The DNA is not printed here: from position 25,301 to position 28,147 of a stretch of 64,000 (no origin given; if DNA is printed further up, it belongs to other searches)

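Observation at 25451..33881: Cluster of giant paralogous cysteine-module secreted proteins around infA (candidate undescribed envelope/surface system)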

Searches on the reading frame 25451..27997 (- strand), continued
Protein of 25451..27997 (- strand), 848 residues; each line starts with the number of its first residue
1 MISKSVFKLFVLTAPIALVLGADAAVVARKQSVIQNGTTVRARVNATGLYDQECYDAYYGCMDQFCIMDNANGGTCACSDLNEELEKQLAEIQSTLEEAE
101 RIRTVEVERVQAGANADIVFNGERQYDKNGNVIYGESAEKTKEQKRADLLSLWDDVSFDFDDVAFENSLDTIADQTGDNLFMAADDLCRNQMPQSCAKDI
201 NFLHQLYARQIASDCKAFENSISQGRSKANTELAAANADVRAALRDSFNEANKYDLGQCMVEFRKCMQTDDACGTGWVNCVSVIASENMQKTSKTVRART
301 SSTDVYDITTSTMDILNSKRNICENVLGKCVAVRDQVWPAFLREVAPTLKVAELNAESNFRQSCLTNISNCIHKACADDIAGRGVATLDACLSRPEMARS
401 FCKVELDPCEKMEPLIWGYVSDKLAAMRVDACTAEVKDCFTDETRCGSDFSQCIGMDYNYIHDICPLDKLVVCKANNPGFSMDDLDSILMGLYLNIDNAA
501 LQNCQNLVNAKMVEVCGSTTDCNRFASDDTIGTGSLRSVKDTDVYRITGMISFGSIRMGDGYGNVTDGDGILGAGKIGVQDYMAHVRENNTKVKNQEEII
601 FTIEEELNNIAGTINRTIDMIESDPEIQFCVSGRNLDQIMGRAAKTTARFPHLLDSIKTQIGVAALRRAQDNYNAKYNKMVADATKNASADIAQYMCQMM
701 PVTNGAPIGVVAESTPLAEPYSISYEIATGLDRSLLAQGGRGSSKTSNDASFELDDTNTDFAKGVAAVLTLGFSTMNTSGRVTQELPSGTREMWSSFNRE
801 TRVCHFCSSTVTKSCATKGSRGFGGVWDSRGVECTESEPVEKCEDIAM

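Call 29: fold_search(model_id=the predicted structure, library=pdb)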
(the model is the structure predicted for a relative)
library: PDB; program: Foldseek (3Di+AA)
matches with E <= 10: 71; with E <= 0.001: 0
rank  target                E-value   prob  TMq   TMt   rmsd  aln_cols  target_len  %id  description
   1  6yfn_AA               1.2e+00  0.41  0.06  0.24   5.9        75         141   12  Virus-like particle of bacteriophage ESE058 (released 2020-09-02)
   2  6yfn_AB               1.3e+00  0.41  0.06  0.24   6.5        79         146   10  Virus-like particle of bacteriophage ESE058 (released 2020-09-02)
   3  6hc2_C                1.3e+00  0.06  0.07  0.12  36.3       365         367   14  Crystal structure of NuMA/LGN hetero-hexamers (released 2019-05-29)
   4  6yfq_AA               1.4e+00  0.47  0.06  0.27   7.6        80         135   12  Virus-like particle of bacteriophage NT-214 (released 2020-09-02)
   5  6yfk_AA               1.5e+00  0.44  0.06  0.28   6.4        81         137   10  Virus-like particle of bacteriophage ESE007 (released 2020-09-02)
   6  8w5w_A                1.8e+00  0.41  0.06  0.27   6.4        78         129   12  Cryo-EM structure of Qb-Ab8 (released 2025-02-26)
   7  9gm6_A                1.8e+00  0.01  0.05  0.04  60.7       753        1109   11  MukBEF in a nucleotide-bound state with open neck gate (heads core) (released 2025-03-26)
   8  6yft_AA               1.9e+00  0.20  0.05  0.24   8.4        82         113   12  Virus-like particle of Wenzhou levi-like virus 1 (released 2020-09-02)
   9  4d1e                  2.0e+00  0.04  0.08  0.08  52.0       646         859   10  THE CRYSTAL STRUCTURE OF HUMAN MUSCLE ALPHA-ACTININ-2 (released 2014-12-10)
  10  9gm6_B                2.4e+00  0.01  0.07  0.05  57.8       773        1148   12  MukBEF in a nucleotide-bound state with open neck gate (heads core) (released 2025-03-26)
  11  5lqp_AB               2.7e+00  0.51  0.06  0.30   5.0        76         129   13  Cryo-EM reconstruction of bacteriophage AP205 virus-like particles. (released 2016-12-14)
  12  6yfm_AA               2.7e+00  0.16  0.05  0.20  13.7        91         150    9  Virus-like particle of bacteriophage ESE021 (released 2020-09-02)
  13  8w5g_C                3.0e+00  0.23  0.06  0.28   6.3        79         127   11  Cryo-EM structure of Qb-Ab7 (released 2025-02-26)
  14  9gdj_B                3.2e+00  0.72  0.05  0.16   6.7        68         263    9  C-Methyltransferase SgMT from Streptomyces griseoviridis (released 2025-02-19)
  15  8j07_A                3.2e+00  0.08  0.04  0.12  14.9        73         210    7  96nm repeat of human respiratory doublet microtubule and associated axonemal complexes (released 2023-07-26)
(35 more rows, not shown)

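Call 42: fold_search(model_id=the predicted structure, library=viral)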
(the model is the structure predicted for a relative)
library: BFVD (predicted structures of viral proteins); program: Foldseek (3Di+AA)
matches with E <= 10: 241; with E <= 0.001: 0
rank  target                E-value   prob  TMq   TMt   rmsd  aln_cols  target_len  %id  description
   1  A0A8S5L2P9            5.6e-01  0.85  0.07  0.30   5.7        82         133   10  Coat protein [ssRNA phage Zoerhiza.1_1]
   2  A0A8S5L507            6.1e-01  0.63  0.06  0.27   6.1        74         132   15  Coat protein [ssRNA phage SRR5467091_5]
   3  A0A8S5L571            6.1e-01  0.60  0.06  0.25   5.4        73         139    8  Coat protein [ssRNA phage SRR7976310_8]
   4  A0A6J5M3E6            6.1e-01  0.09  0.09  0.09  47.9       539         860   10  Uncharacterized protein [uncultured Caudovirales phage]
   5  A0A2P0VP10            6.1e-01  0.05  0.07  0.09  36.3       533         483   13  Uncharacterized protein [Tetraselmis virus 1]
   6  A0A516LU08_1          6.1e-01  0.03  0.07  0.05  43.7       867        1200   10  (no name in the UniProt tables at hand)
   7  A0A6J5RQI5            7.2e-01  0.07  0.09  0.11  37.4       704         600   11  Uncharacterized protein [uncultured Caudovirales phage]
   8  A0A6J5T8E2            7.6e-01  0.04  0.08  0.08  47.1       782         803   10  Uncharacterized protein [uncultured Caudovirales phage]
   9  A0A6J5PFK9            7.9e-01  0.13  0.12  0.11  37.0       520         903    9  Phage tail lysozyme domain-containing protein [uncultured Caudovirales phage]
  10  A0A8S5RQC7            9.0e-01  0.08  0.08  0.09  40.2       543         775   11  (no name in the UniProt tables at hand)
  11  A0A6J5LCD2            9.4e-01  0.14  0.12  0.17  44.8       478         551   11  Uncharacterized protein [uncultured Caudovirales phage]
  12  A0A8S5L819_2          9.9e-01  0.04  0.08  0.06  66.3       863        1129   10  Minor tail protein [Siphoviridae sp. ctDmQ3]
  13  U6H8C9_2              1.0e+00  0.07  0.09  0.08  26.2       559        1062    9  GP48 [Caviid herpesvirus 2 str. CIDMTR]
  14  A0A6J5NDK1            1.0e+00  0.06  0.08  0.06  28.0       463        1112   11  Bacteriophage lambda, GpH, tail tape measure, C-terminal (Fragment) [uncultured Caudovirales phage]
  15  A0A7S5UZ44            1.1e+00  0.03  0.08  0.07  52.9       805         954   12  Uncharacterized protein [Rhizobium phage RHph_I20]
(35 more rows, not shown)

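Call 47: search_protein_families(library=ncbifam, proteins=[window:25451-27997:-], max_evalue=0.1)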
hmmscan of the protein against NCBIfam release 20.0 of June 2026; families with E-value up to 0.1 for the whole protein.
window:25451-27997:- (848 aa): 0 families

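Call 49: list_cluster_members(proteins=[P0363, P0373, P0391, P0404, P0398, P0381, P0414, P0419, P0509, P0500])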
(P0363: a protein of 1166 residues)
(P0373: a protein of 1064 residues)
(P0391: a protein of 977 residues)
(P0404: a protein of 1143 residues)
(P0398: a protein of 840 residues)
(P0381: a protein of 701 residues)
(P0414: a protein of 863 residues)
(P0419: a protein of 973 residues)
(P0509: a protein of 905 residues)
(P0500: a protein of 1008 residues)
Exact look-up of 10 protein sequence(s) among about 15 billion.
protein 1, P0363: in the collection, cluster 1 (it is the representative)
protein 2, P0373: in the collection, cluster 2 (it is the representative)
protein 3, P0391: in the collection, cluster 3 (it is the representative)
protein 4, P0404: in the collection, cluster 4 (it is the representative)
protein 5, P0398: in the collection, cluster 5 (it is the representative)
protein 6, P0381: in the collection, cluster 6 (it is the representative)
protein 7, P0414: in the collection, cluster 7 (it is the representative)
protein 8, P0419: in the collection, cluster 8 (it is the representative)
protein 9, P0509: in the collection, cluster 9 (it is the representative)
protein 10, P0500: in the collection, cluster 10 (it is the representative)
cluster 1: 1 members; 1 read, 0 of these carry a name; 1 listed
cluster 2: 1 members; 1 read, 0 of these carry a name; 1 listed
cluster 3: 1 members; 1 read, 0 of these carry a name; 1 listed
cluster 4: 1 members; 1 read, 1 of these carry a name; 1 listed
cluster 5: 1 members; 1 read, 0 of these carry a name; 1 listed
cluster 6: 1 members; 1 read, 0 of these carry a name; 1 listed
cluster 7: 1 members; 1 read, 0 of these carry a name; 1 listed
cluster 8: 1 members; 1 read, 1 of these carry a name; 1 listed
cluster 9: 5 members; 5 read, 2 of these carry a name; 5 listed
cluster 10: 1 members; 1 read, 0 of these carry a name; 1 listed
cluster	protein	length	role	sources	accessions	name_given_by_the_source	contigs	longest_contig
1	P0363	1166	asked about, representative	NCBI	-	-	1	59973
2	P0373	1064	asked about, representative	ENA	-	-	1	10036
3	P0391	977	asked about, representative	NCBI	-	-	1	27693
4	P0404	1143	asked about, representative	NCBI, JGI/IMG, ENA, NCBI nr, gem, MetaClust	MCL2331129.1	MAG: hypothetical protein FWC61_01125 [Proteobacteria bacterium] | hypothetical protein [Pseudomonadota bacterium] | \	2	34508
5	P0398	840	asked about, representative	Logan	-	-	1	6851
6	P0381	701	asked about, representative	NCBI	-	-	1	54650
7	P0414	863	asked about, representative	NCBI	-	-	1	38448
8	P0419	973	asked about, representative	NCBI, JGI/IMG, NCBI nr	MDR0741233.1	MAG: hypothetical protein LBF28_00470 [Rickettsiales bacterium] | hypothetical protein | hypothetical protein [Rickettsiales bacterium]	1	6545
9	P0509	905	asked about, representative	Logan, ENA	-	-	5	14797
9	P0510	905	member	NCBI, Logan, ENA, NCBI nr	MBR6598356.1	MAG: hypothetical protein IKK76_03065 [Alphaproteobacteria bacterium] | hypothetical protein [Alphaproteobacteria bacterium]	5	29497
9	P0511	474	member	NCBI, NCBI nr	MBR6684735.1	MAG: hypothetical protein IKL37_00545, partial [Alphaproteobacteria bacterium] | hypothetical protein [Alphaproteobacteria bacterium]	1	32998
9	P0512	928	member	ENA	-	-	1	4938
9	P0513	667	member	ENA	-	-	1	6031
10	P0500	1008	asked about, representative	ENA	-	-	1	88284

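Call 69: search_protein_families(library=pfam, alignment_id=A3, max_evalue=0.001)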
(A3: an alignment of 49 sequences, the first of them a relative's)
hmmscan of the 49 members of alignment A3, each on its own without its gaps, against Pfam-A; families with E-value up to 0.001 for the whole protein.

A. member 1, P0363 (1166 aa): 1 family
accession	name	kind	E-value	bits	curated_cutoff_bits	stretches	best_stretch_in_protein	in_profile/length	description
PF24634.1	DUF7631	-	0.00025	21.9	27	0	827-841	3-17/50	Domain of unknown function (DUF7631)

B. families by the number of members that match (of 49 scanned): 1 family
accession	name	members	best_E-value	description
PF24634.1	DUF7631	1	0.00025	Domain of unknown function (DUF7631)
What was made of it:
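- Tried and rejected: Pfam on the 49 longest and most divergent representatives, to look for informative domain fusions: none (call 69).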

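Call 70: search_dna_similar(query=window:25451-27997:-, collection=plasmids, mode=protein, max_evalue=0.001, max_rows=10)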
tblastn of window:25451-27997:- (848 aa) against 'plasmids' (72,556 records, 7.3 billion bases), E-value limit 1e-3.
No match.

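Call 71: search_dna_similar(query=window:25451-27997:-, collection=phages, mode=protein, max_evalue=0.001, max_rows=10)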
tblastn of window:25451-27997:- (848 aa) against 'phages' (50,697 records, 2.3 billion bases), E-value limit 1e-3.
No match.
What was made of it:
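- Not on mobile elements: no hit in plasmid or phage collections (calls 70, 71).
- Tried and rejected: tblastn against plasmid and phage collections: no hit (calls 70, 71).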
